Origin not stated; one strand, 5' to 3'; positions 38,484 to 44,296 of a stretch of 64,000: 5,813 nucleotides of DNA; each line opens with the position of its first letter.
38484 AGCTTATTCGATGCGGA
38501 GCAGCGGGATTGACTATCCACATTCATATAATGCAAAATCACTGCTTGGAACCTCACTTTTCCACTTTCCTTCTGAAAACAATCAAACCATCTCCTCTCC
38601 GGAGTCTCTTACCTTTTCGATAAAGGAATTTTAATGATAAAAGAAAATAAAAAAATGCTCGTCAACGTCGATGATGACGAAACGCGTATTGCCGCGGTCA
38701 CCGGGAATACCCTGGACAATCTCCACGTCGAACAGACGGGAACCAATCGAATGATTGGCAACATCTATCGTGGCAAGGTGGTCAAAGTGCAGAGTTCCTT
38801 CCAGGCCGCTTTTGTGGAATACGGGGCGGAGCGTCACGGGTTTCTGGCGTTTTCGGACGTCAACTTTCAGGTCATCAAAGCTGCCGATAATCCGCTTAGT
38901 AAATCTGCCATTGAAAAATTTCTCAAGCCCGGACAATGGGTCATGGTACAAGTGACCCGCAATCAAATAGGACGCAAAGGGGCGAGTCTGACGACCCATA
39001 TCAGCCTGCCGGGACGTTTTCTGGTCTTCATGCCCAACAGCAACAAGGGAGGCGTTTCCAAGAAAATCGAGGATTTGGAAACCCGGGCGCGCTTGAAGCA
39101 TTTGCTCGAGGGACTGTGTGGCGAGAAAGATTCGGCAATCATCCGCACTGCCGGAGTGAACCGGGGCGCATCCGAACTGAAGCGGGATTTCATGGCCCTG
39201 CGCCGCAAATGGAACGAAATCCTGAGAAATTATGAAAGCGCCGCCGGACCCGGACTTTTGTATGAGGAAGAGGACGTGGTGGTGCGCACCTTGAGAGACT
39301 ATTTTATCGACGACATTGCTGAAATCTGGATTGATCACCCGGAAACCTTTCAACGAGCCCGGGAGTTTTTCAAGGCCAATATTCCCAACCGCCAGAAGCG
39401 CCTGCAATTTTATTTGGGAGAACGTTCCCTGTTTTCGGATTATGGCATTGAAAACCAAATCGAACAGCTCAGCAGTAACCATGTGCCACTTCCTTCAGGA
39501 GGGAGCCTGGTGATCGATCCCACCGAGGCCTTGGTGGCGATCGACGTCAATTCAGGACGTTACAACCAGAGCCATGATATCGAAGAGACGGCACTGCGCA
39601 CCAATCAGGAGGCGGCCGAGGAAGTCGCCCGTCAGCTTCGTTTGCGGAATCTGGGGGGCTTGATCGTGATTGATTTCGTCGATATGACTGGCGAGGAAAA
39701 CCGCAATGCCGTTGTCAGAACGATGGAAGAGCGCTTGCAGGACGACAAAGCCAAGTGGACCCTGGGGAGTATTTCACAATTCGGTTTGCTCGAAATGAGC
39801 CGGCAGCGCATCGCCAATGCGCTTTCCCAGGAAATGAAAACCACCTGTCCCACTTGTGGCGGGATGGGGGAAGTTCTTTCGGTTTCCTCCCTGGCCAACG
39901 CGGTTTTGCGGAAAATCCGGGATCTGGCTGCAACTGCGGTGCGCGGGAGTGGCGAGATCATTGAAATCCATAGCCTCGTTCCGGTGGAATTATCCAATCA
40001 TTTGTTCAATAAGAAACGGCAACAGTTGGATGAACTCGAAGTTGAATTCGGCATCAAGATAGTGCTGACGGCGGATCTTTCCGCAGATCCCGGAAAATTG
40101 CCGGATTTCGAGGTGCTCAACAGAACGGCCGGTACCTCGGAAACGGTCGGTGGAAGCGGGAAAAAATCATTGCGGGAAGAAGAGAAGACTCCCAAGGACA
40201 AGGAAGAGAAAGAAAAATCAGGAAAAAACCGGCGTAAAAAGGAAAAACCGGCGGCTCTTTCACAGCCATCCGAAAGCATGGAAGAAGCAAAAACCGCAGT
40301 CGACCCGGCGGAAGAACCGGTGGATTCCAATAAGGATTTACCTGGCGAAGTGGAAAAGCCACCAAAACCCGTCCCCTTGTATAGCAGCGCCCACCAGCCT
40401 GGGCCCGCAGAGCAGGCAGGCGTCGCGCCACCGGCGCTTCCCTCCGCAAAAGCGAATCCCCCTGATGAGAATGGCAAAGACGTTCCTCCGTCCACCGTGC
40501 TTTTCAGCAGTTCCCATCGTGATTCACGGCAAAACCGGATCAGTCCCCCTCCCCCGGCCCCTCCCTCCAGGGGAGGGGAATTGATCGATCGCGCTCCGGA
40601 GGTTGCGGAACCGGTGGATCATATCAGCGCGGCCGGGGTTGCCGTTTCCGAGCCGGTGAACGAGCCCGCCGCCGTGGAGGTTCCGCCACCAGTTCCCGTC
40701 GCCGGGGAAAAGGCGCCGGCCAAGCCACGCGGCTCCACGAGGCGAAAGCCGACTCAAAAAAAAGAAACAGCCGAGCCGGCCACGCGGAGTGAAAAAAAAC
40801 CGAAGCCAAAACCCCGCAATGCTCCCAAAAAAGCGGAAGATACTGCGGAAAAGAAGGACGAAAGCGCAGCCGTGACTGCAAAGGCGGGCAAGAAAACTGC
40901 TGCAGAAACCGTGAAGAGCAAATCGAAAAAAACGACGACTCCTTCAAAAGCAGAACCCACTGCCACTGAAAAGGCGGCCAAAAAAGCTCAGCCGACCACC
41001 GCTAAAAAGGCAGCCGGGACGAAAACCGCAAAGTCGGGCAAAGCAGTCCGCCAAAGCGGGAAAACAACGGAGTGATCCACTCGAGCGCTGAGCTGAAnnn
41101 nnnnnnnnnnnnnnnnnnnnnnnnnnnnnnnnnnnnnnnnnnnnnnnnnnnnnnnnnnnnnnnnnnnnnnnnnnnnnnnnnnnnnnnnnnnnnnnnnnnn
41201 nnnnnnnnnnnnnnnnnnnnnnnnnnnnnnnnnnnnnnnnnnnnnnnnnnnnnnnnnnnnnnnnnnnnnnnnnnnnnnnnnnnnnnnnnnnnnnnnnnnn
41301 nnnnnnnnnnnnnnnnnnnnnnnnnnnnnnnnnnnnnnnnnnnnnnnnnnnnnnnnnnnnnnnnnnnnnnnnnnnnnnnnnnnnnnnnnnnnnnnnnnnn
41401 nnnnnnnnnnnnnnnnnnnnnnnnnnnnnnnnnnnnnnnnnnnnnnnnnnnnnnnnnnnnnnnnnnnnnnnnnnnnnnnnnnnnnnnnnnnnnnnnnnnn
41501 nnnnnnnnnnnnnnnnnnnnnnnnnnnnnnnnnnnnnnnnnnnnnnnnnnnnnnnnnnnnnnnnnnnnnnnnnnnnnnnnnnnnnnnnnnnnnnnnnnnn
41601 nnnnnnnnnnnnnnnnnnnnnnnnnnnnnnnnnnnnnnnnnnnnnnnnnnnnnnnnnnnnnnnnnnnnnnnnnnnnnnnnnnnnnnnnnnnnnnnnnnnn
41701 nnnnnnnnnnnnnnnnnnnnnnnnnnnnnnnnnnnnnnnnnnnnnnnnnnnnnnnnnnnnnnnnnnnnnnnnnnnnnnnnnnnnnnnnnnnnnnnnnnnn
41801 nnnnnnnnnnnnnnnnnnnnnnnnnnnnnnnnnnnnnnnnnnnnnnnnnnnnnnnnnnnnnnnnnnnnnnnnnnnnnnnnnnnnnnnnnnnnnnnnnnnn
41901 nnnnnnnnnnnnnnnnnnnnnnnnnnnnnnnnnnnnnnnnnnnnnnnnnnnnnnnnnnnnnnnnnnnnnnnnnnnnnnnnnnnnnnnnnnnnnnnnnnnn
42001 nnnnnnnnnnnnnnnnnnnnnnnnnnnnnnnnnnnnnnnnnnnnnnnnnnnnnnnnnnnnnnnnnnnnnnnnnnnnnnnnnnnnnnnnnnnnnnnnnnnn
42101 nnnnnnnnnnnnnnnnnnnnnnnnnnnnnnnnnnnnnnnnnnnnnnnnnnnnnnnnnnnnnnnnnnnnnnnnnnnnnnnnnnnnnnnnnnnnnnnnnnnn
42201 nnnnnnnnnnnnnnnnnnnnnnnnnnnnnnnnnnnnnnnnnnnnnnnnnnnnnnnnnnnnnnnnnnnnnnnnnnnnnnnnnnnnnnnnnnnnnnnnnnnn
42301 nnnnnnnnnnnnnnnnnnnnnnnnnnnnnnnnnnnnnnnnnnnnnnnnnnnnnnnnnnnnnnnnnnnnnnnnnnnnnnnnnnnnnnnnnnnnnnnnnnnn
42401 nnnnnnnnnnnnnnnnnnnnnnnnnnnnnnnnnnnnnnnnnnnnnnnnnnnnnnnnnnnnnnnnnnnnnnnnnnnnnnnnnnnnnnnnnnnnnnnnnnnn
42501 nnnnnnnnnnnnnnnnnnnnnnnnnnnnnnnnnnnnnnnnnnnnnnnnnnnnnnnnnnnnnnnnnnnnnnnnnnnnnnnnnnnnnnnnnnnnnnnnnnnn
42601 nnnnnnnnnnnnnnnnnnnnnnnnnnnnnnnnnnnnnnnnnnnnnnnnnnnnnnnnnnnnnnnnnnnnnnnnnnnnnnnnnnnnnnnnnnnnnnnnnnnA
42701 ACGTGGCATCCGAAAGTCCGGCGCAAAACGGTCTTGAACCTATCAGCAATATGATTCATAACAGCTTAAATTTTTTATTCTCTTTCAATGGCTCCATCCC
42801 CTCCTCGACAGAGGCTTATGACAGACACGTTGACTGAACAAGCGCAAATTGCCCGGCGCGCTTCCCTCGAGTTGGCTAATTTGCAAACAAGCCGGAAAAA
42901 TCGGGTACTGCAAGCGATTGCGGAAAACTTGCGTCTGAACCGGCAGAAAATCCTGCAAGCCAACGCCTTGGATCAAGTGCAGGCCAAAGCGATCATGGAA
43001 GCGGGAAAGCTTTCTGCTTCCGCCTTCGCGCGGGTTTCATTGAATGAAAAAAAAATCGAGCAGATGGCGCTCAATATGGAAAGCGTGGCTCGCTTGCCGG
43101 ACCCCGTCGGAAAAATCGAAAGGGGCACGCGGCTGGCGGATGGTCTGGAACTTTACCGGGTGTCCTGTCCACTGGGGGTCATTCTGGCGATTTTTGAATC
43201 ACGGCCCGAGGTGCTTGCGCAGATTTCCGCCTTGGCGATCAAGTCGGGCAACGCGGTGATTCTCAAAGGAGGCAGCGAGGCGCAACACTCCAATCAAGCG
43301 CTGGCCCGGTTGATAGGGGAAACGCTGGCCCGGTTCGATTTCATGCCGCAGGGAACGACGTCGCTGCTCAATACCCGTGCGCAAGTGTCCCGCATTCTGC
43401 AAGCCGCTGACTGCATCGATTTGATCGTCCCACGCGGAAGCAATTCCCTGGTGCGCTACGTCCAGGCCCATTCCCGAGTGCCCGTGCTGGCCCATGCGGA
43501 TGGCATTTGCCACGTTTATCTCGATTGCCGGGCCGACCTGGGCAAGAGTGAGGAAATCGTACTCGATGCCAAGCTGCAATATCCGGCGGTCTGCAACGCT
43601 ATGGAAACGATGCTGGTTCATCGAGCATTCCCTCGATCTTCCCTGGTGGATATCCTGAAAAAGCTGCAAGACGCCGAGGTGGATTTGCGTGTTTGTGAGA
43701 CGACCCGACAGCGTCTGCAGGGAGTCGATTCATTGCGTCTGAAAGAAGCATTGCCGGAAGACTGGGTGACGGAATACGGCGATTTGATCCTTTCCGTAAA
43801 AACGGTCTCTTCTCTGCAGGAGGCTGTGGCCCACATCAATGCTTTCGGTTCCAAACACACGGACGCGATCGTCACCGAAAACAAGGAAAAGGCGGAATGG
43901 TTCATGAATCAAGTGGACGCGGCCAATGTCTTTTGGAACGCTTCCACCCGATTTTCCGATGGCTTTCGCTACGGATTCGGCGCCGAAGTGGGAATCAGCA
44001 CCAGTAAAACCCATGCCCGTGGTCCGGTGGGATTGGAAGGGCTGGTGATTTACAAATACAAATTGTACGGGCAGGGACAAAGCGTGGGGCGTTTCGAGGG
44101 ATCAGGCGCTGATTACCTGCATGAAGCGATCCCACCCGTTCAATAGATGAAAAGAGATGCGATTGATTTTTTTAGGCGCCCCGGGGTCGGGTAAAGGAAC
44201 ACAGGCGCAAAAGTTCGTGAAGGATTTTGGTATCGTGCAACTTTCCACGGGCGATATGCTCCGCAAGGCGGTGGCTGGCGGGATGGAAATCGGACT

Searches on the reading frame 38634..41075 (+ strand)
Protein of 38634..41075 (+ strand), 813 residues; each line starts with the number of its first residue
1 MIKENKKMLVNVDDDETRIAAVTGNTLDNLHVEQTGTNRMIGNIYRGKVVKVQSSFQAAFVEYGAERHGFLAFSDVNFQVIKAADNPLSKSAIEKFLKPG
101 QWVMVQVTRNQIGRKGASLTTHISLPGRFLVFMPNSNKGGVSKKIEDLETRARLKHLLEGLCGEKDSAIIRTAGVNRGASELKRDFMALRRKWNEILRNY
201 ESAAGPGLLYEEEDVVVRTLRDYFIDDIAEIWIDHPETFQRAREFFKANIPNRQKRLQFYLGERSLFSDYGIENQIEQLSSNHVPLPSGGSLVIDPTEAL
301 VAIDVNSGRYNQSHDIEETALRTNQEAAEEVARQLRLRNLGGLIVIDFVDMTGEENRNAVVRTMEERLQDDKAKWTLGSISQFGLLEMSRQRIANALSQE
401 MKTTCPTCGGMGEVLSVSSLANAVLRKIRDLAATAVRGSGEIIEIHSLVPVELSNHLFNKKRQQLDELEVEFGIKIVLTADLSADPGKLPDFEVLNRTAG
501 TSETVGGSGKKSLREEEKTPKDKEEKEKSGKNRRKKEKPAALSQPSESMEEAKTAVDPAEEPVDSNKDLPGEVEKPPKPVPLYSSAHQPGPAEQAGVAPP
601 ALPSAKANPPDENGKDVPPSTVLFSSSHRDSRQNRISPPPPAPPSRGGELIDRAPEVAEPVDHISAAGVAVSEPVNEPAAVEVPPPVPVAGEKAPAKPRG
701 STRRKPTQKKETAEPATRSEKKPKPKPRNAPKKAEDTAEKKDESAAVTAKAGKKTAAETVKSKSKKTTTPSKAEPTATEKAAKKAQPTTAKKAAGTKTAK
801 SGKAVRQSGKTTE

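Call 44: search_protein_families(library=pfam, proteins=[window:38634-41075:+])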
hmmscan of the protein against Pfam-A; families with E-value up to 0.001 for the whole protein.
window:38634-41075:+ (813 aa): 2 families
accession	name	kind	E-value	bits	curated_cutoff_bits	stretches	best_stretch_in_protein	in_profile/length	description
PF10150.14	RNase_E_G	-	4.7e-98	328.4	25.5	1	124-392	1-269/270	Ribonuclease E/G family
PF20833.2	RNase_E_G_Thio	-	6.7e-14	52.2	26.8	1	404-484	1-76/86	RNase E/G, Thioredoxin-like domain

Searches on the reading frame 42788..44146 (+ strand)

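Call 44: search_protein_families(library=pfam, proteins=[window:42788-44146:+])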
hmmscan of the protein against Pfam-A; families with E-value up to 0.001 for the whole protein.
window:42788-44146:+ (452 aa): 1 family
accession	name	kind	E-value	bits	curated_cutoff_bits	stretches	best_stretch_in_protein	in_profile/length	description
PF00171.27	Aldedh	-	3.7e-16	59.2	23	2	16-293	32-293/461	Aldehyde dehydrogenase family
